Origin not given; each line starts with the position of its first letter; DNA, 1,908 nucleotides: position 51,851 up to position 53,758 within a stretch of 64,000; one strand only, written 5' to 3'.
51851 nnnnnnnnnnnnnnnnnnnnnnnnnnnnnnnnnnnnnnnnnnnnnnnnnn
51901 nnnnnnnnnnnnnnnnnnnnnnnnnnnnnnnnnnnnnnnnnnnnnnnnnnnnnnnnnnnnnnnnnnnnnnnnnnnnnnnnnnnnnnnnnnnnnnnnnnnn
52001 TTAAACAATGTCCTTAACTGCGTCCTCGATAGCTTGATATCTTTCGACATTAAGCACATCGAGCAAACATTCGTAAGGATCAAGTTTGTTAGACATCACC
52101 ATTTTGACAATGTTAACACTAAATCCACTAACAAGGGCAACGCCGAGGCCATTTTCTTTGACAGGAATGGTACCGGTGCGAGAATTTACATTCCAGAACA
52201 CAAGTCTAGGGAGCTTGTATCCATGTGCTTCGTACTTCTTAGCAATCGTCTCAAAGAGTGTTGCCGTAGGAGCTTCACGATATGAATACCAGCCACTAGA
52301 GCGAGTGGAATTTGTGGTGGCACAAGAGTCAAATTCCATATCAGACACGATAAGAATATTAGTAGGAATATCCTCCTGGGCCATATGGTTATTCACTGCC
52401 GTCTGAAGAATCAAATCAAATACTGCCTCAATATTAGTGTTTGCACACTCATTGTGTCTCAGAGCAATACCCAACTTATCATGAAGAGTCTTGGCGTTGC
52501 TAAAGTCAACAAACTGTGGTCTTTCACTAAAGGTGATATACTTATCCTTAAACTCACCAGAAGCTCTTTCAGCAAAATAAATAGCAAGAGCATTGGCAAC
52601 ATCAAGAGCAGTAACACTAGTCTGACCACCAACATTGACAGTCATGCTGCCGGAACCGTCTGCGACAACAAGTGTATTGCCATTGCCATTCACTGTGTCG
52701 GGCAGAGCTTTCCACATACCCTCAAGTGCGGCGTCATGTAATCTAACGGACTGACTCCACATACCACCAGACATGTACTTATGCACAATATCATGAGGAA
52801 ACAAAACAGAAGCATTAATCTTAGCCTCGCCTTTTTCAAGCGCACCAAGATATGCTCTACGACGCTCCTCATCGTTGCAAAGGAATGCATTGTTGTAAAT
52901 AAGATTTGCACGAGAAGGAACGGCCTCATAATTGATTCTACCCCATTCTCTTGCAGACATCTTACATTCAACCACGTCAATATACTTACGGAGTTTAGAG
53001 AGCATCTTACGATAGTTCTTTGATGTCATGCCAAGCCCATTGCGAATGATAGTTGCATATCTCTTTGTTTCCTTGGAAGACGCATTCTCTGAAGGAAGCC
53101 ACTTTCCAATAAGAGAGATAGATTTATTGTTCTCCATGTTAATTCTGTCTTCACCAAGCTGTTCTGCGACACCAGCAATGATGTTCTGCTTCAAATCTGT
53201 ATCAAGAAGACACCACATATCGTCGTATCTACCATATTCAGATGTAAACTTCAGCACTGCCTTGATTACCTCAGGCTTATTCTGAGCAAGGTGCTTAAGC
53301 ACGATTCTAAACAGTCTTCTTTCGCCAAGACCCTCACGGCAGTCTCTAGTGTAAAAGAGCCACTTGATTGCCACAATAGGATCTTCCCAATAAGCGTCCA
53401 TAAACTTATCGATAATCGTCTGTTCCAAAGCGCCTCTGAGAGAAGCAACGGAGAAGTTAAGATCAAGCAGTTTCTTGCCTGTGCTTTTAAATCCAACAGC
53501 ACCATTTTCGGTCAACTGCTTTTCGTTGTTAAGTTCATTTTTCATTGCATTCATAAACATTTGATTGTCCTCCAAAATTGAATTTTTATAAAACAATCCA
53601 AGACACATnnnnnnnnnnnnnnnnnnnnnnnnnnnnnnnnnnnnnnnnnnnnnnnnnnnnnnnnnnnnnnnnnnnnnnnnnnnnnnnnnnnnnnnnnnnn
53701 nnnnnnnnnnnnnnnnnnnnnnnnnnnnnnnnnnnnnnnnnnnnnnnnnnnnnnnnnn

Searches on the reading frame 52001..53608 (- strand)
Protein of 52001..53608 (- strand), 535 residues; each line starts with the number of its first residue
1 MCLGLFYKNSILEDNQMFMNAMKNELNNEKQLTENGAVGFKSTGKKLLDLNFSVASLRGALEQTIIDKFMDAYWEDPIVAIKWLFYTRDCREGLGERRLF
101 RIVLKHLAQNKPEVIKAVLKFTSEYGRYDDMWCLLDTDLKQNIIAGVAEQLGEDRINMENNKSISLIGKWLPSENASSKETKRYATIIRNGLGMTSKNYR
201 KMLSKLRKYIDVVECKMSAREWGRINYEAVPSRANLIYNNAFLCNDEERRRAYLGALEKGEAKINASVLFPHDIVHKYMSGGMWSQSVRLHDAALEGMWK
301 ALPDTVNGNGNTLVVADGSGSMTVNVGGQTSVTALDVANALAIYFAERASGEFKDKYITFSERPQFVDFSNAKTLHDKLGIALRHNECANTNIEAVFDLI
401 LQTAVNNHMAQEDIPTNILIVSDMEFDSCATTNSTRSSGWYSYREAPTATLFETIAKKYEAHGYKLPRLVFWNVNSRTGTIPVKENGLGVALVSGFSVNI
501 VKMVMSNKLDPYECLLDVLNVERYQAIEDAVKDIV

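Call 7: search_protein_families(library=phrogs, proteins=[window:52001-53608:-], max_evalue=0.00001)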
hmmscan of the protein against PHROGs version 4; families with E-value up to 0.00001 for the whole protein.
window:52001-53608:- (535 aa): 1 family
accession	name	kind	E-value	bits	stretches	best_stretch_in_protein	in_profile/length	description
phrog_850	-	DNA, RNA and nucleotide metabolism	2.2e-139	466.4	1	18-525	4-475/476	RNA-binding protein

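Call 104: search_protein_families(library=pfam, proteins=[window:52001-53608:-], max_evalue=0.001)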
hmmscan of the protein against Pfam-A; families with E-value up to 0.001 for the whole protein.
window:52001-53608:- (535 aa): 2 families
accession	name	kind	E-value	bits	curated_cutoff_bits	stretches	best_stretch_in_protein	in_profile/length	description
PF25043.1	DUF7788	-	4.2e-45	154.2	27.1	1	311-508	1-186/221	Domain of unknown function (DUF7788)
PF11443.14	DUF2828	-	9.3e-35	120.7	29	2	196-310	283-403/405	Domain of unknown function (DUF2828)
